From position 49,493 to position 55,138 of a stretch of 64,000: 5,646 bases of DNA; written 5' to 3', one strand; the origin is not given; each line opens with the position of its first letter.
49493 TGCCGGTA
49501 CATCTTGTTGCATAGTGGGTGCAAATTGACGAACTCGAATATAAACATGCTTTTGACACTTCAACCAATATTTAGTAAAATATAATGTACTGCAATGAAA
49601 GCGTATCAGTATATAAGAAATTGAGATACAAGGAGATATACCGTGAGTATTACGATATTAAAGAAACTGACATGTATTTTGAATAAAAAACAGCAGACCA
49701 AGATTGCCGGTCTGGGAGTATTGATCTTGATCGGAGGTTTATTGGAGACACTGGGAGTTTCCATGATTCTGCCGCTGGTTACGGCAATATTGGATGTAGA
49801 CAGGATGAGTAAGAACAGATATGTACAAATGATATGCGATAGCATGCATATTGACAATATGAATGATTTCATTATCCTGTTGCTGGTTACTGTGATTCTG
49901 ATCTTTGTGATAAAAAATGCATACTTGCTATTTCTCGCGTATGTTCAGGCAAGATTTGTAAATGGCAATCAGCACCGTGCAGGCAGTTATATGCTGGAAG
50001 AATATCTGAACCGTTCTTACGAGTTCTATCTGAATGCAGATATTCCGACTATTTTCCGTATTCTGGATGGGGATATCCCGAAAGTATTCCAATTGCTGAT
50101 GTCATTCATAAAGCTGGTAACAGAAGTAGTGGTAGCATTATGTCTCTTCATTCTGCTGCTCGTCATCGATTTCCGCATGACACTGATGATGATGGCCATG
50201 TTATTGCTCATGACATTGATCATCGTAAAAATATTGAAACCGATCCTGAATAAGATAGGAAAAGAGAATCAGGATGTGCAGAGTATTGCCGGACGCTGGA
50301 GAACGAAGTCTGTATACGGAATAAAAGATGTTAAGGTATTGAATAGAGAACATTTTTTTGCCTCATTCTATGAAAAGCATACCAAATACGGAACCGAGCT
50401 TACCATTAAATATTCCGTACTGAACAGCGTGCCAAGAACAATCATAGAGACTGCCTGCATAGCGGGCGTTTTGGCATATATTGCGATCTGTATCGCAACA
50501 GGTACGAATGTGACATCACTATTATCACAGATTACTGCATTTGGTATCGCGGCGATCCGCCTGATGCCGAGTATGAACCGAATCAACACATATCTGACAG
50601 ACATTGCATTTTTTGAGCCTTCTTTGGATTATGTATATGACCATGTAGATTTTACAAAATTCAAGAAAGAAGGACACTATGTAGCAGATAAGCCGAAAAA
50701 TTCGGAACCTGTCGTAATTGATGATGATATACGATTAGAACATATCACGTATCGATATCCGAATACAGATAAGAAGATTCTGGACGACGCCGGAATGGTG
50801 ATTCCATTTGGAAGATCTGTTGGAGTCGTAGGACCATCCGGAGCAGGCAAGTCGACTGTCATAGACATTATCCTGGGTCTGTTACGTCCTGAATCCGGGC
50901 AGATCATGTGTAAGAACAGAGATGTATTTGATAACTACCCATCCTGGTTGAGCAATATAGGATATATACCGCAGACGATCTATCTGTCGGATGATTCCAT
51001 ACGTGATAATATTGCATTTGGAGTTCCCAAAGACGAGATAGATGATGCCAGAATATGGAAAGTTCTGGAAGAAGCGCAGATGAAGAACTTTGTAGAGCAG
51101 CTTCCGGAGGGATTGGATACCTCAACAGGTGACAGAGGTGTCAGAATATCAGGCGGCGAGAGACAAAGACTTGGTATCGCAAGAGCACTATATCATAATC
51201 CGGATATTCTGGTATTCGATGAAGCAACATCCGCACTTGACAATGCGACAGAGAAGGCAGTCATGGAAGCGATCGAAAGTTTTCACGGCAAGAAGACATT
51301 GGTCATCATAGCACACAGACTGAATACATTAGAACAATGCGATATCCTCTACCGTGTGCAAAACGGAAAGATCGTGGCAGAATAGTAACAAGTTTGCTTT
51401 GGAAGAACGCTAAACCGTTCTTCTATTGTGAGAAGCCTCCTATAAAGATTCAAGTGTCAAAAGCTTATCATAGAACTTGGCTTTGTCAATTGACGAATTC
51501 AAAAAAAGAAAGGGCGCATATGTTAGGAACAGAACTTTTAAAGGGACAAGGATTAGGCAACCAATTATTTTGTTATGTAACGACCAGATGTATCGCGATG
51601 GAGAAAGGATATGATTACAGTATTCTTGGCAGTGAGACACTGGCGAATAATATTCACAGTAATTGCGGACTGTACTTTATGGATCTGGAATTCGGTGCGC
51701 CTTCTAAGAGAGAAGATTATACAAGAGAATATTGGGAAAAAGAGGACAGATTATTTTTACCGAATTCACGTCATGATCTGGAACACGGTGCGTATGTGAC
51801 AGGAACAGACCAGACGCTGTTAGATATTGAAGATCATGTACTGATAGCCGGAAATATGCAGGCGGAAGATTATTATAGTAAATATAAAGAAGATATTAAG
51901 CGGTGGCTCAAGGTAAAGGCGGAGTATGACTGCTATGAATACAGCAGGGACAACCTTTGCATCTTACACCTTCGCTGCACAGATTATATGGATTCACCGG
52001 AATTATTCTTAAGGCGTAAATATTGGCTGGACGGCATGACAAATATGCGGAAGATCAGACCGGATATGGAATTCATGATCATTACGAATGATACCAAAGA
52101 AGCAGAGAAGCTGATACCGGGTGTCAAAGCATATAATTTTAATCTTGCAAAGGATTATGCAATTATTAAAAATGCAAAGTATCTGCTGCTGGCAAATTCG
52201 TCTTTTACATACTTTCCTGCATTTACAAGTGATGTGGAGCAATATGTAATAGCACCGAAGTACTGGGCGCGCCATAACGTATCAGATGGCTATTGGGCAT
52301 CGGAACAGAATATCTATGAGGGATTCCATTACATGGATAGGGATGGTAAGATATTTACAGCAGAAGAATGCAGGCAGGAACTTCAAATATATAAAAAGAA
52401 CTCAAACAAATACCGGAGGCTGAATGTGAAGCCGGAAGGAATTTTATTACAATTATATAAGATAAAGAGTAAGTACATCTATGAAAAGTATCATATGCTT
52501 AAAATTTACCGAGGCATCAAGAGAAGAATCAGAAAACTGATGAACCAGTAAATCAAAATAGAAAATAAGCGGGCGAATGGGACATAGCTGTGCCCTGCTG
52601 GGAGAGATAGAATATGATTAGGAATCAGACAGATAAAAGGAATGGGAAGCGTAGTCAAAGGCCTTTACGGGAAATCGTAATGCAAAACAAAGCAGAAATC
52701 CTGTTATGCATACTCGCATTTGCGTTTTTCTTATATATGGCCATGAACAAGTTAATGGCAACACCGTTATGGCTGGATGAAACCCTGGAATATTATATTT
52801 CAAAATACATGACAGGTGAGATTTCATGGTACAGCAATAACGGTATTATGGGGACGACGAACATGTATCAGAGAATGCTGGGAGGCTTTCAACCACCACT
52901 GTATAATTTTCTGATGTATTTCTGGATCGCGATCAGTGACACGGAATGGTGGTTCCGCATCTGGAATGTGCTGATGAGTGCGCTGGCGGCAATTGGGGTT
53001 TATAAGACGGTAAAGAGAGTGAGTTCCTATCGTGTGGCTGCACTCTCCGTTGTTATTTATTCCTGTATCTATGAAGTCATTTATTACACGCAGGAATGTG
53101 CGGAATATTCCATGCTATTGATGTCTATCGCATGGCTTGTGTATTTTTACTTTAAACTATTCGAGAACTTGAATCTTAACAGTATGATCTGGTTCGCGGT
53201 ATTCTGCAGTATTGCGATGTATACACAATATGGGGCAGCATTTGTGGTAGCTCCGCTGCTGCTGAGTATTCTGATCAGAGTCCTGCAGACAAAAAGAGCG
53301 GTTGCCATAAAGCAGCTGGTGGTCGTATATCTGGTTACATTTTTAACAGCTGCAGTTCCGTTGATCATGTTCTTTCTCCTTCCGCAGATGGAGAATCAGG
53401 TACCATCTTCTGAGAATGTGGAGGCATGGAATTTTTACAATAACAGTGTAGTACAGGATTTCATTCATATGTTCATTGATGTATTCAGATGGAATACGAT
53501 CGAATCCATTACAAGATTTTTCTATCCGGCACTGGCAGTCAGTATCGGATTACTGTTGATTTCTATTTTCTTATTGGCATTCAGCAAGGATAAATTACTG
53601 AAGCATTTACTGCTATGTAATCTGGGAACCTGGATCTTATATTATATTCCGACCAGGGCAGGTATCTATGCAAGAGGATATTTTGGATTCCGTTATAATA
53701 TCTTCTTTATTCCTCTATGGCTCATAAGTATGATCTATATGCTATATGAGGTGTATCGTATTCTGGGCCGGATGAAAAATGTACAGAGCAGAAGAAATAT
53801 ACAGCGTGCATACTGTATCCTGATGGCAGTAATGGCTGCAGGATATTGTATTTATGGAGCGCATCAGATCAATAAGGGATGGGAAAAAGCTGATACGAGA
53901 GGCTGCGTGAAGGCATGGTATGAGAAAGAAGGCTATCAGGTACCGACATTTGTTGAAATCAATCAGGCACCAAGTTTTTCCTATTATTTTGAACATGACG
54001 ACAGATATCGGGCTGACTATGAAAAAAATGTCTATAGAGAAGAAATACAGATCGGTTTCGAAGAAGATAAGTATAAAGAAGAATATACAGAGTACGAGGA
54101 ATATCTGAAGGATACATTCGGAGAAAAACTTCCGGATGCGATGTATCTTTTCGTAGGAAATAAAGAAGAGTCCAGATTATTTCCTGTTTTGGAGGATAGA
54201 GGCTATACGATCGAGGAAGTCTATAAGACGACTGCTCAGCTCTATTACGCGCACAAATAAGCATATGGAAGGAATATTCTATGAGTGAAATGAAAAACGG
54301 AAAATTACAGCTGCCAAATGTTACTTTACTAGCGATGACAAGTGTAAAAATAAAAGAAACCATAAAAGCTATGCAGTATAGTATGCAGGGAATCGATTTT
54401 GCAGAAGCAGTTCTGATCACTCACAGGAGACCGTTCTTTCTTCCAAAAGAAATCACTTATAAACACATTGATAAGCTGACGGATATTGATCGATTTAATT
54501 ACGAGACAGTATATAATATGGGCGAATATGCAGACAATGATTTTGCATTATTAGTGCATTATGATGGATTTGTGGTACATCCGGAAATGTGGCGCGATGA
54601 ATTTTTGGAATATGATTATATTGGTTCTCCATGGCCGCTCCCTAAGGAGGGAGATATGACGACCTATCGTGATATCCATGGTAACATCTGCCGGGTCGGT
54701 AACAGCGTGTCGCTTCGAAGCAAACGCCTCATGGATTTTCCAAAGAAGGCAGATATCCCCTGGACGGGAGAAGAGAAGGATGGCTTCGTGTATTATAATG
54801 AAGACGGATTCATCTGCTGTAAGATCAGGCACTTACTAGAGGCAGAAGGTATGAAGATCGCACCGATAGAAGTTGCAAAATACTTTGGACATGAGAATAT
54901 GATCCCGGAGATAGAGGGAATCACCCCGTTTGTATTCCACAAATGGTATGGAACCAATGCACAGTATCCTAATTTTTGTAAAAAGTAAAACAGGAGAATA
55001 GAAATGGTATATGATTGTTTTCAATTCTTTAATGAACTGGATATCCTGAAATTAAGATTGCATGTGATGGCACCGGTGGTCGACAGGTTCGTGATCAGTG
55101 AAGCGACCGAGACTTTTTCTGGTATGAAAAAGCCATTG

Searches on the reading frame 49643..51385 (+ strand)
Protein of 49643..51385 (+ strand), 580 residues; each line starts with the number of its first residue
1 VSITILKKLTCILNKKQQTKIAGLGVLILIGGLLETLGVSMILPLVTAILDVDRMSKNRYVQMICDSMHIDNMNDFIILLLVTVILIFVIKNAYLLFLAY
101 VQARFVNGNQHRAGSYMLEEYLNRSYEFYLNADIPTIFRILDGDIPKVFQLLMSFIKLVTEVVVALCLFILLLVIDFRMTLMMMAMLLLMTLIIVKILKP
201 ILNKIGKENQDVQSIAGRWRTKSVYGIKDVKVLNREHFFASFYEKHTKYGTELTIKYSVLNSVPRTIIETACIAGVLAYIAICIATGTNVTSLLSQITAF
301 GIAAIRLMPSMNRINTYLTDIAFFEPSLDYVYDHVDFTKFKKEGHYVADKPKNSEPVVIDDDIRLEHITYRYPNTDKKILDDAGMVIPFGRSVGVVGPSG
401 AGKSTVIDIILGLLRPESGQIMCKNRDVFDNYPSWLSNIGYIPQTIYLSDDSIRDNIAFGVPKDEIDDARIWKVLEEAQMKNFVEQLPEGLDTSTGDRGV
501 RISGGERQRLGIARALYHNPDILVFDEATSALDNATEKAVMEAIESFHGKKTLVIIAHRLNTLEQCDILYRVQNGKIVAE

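Call 13: search_protein_families(library=pfam, proteins=[window:49643-51385:+])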
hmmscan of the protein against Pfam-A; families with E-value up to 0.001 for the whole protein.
window:49643-51385:+ (580 aa): 6 families
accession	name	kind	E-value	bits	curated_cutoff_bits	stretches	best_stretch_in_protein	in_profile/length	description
PF00005.33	ABC_tran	-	1.5e-27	97.3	25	1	381-530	2-137/137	ABC transporter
PF00664.28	ABC_membrane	-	2.4e-11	44.3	28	1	60-269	21-232/274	ABC transporter transmembrane region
PF02463.25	SMC_N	-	1.7e-08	34.6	40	1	502-574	137-213/220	RecF/RecN/SMC N terminal domain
PF13555.12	AAA_29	-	0.0001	22.4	27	1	392-418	24-50/61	P-loop containing region of AAA domain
PF13304.12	AAA_21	-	0.00016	22.3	27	0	394-464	3-65/304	AAA domain, putative AbiEii toxin, Type IV TA system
PF09818.15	ABC_ATPase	-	0.00058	19.4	23.2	0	475-563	132-218/283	P-loop domain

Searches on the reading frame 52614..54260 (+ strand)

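Call 13: search_protein_families(library=pfam, proteins=[window:52614-54260:+])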
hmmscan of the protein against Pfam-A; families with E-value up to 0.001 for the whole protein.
window:52614-54260:+ (548 aa): 1 family
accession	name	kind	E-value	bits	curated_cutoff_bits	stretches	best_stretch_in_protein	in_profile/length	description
PF13231.12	PMT_2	-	1.7e-11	45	26.1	1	93-248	2-155/160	Dolichyl-phosphate-mannose-protein mannosyltransferase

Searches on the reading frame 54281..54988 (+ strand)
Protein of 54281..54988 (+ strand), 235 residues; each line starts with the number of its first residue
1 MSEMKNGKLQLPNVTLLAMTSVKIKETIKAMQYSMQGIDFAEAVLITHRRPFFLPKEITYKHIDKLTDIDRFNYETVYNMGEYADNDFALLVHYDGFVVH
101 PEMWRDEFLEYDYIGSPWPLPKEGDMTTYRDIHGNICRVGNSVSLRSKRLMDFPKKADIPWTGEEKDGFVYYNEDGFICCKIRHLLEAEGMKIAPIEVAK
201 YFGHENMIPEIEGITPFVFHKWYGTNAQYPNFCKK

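Call 13: search_protein_families(library=pfam, proteins=[window:54281-54988:+])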
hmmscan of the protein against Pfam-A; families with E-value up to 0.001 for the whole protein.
window:54281-54988:+ (235 aa): 1 family
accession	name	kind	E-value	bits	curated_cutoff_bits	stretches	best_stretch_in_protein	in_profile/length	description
PF18922.5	DUF5672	-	1.1e-11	45.1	24.4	1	83-219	31-163/164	Protein of unknown function (DUF5672)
